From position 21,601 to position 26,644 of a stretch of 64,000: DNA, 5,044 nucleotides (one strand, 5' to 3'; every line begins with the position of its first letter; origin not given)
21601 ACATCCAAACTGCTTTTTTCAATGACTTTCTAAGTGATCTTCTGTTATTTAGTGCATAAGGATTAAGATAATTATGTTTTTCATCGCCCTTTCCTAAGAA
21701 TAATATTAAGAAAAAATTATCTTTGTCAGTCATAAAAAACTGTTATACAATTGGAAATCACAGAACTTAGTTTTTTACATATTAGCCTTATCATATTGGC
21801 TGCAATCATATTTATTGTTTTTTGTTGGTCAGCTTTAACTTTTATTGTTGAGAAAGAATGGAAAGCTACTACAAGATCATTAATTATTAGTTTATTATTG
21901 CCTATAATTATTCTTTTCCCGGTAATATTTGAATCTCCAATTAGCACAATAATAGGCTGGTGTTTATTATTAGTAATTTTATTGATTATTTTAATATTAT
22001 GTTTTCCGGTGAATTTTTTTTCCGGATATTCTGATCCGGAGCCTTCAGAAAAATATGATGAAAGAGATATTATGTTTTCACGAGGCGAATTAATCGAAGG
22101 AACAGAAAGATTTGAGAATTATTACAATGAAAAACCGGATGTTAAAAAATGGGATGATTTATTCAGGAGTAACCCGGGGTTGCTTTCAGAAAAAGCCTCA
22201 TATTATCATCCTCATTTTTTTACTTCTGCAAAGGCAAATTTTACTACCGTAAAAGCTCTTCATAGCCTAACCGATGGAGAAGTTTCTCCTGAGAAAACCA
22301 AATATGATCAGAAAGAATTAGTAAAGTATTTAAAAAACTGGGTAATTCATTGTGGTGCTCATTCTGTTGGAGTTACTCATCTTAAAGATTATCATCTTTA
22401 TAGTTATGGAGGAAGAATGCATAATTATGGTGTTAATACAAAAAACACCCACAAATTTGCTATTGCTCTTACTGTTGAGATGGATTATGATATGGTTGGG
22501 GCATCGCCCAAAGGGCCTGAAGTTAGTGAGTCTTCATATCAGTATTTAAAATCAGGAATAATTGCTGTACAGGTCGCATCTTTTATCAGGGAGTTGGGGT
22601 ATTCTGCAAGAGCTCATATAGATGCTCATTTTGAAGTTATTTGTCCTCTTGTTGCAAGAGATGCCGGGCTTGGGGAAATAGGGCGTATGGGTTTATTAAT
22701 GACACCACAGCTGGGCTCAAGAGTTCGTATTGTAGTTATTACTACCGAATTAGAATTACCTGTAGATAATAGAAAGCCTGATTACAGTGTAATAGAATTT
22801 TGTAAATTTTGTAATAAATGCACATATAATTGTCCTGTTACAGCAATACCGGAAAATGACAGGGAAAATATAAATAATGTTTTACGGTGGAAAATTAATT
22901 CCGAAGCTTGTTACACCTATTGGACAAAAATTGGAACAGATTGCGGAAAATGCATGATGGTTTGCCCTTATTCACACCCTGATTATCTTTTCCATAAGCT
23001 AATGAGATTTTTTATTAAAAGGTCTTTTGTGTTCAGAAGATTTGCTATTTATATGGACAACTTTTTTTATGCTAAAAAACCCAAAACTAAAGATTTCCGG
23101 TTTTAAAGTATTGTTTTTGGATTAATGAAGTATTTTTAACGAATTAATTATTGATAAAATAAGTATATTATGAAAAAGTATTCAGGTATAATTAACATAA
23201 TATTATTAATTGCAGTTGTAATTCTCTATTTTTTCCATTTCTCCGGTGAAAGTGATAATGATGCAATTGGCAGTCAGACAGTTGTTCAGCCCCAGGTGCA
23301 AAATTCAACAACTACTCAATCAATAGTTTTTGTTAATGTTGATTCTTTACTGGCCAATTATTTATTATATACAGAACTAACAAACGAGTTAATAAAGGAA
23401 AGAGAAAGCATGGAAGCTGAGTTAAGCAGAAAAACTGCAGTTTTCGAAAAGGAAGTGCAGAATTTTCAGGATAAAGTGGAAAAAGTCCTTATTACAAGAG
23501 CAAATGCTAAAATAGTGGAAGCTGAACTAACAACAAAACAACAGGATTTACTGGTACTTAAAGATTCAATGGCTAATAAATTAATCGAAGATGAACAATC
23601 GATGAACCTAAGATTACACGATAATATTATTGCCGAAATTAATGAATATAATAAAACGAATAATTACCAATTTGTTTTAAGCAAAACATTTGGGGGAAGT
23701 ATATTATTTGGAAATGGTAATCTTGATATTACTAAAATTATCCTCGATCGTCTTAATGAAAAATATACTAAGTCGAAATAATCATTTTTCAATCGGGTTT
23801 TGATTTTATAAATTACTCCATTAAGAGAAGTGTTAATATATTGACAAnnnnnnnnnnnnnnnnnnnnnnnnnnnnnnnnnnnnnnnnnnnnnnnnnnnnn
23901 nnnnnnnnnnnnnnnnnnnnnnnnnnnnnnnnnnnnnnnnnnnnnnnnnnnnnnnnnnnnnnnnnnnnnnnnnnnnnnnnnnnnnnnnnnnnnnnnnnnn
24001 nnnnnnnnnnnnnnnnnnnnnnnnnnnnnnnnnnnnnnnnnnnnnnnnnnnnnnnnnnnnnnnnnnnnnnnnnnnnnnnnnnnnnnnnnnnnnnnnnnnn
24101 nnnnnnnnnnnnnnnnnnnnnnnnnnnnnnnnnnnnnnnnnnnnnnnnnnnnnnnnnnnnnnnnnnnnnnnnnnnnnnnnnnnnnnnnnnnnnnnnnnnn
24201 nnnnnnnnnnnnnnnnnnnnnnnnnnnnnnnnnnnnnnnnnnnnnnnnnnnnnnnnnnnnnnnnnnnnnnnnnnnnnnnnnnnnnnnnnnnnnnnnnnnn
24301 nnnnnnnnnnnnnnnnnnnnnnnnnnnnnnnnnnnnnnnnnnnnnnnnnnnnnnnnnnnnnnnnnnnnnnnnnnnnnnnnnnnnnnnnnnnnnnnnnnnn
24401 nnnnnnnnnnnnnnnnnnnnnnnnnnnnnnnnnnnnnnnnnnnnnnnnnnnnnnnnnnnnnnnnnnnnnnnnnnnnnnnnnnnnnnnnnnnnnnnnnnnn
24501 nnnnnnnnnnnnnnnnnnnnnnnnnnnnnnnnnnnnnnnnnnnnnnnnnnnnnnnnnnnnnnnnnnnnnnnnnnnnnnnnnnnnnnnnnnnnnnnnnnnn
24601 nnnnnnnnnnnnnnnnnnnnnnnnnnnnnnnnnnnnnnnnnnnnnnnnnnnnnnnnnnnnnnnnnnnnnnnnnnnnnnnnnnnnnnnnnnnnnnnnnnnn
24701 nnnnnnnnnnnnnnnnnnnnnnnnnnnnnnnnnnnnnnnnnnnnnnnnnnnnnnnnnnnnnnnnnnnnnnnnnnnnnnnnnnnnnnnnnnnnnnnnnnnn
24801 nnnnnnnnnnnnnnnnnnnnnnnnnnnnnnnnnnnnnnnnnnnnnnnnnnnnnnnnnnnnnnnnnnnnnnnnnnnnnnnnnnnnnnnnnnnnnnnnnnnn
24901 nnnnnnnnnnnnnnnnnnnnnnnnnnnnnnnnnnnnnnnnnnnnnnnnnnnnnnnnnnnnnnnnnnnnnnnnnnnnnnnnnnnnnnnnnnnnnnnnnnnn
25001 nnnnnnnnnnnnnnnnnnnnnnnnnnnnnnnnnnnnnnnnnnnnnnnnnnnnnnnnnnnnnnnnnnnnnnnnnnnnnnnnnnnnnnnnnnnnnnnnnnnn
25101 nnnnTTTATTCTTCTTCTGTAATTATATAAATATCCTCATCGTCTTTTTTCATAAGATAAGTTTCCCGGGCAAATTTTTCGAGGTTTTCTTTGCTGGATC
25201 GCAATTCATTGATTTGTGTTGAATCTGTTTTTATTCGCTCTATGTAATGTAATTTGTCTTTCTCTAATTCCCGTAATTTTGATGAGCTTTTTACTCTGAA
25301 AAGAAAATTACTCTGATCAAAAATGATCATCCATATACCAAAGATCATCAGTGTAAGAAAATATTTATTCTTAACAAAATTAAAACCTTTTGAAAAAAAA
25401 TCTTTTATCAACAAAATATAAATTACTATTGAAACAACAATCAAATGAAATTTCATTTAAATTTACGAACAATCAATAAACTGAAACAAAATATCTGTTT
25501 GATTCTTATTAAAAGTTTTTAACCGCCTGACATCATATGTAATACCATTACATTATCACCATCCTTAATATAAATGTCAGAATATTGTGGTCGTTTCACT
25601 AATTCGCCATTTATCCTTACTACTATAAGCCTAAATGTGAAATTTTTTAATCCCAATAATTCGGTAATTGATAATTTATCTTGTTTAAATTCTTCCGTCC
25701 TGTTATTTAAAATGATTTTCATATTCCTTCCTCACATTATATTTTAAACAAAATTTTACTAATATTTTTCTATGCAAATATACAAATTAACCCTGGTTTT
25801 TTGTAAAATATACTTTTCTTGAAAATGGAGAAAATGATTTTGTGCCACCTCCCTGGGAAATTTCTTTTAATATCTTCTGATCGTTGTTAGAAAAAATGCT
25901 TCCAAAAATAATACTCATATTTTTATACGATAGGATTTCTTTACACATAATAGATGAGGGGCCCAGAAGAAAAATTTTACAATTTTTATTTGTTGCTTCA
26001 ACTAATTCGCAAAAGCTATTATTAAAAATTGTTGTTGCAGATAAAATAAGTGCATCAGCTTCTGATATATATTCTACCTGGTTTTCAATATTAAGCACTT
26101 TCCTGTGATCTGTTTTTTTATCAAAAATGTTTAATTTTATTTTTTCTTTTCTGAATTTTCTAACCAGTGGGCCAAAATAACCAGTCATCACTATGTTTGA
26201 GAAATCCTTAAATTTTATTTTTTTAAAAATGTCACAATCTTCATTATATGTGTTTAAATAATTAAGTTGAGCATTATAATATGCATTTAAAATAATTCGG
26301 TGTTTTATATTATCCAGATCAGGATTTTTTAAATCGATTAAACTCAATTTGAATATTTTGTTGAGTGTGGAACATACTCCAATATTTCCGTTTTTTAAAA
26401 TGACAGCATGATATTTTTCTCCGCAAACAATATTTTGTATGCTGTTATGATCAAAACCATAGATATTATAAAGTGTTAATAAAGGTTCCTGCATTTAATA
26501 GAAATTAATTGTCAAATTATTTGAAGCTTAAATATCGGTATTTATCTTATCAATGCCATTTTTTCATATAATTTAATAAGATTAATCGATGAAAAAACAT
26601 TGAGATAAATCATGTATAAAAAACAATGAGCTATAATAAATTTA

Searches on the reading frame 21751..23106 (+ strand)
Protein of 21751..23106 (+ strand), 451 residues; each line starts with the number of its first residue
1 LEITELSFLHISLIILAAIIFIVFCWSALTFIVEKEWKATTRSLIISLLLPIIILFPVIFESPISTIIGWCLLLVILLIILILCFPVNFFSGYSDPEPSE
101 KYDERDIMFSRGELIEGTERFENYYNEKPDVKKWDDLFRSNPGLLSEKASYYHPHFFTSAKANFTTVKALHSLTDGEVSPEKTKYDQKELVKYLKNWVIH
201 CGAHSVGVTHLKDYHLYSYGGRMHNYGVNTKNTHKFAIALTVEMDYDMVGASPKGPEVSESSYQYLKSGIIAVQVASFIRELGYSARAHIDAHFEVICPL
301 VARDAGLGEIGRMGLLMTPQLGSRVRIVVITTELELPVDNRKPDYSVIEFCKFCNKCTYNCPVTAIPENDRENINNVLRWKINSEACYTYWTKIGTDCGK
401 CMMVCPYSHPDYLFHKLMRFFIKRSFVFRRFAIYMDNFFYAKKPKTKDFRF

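Call 31: search_protein_families(library=pfam, proteins=[window:21751-23106:+], max_evalue=0.0001)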
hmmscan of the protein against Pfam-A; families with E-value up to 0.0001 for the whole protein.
window:21751-23106:+ (451 aa): 1 family
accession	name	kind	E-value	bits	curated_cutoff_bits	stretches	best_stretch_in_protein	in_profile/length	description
PF12838.12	Fer4_7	-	2.6e-07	31.4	27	1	351-407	2-50/52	4Fe-4S dicluster domain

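Call 79: search_protein_families(library=ncbifam, proteins=[window:21751-23106:+], max_evalue=0.01)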
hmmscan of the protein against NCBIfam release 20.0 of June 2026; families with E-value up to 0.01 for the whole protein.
window:21751-23106:+ (451 aa): 6 families
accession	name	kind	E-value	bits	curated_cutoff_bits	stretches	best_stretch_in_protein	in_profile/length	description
TIGR02486.1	RDH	subfamily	4e-43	148.5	160.35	1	231-439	84-311/314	reductive dehalogenase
TIGR00276.1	TIGR00276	equivalog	5.3e-10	38.8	200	1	295-408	130-244/337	tRNA epoxyqueuosine(34) reductase QueG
NF041837.1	rnfC_Methano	equivalog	0.00072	18.5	650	1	350-407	359-411/438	Rnf electron transport complex subunit RnfC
NF058577.1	FdxA_fam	equivalog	0.00087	19.4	65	1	345-407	3-50/52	4Fe-4S ferredoxin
NF040864.1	HgcB_ferredoxin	equivalog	0.00099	18.9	99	0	344-366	39-61/93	mercury methylation ferredoxin HgcB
TIGR04270.1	Rama_corrin_act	subfamily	0.0013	17.2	500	1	347-408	476-525/534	methylamine methyltransferase corrinoid protein reductive activase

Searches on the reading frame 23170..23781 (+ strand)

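Call 31: search_protein_families(library=pfam, proteins=[window:23170-23781:+], max_evalue=0.0001)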
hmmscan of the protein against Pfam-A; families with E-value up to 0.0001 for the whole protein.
window:23170-23781:+ (203 aa): 1 family
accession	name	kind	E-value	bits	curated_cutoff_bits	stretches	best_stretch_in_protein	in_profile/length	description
PF03938.19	OmpH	-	6.4e-18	65.7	32.4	1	52-195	2-141/141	Outer membrane protein (OmpH-like)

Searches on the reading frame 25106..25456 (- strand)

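Call 32: search_protein_families(library=pfam, proteins=[window:25106-25456:-], max_evalue=0.0001)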
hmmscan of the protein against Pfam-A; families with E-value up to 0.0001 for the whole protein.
window:25106-25456:- (116 aa): 1 family
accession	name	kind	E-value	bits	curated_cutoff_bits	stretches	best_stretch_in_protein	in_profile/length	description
PF04977.20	DivIC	-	1.3e-05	25.3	28.9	1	37-114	2-79/80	Septum formation initiator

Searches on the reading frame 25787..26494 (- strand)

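Call 32: search_protein_families(library=pfam, proteins=[window:25787-26494:-], max_evalue=0.0001)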
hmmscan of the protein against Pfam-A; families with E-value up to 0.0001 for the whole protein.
window:25787-26494:- (235 aa): 1 family
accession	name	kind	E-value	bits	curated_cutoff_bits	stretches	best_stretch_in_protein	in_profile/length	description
PF04016.18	DUF364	-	2e-24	86.3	23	1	93-229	6-145/147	Putative heavy-metal chelation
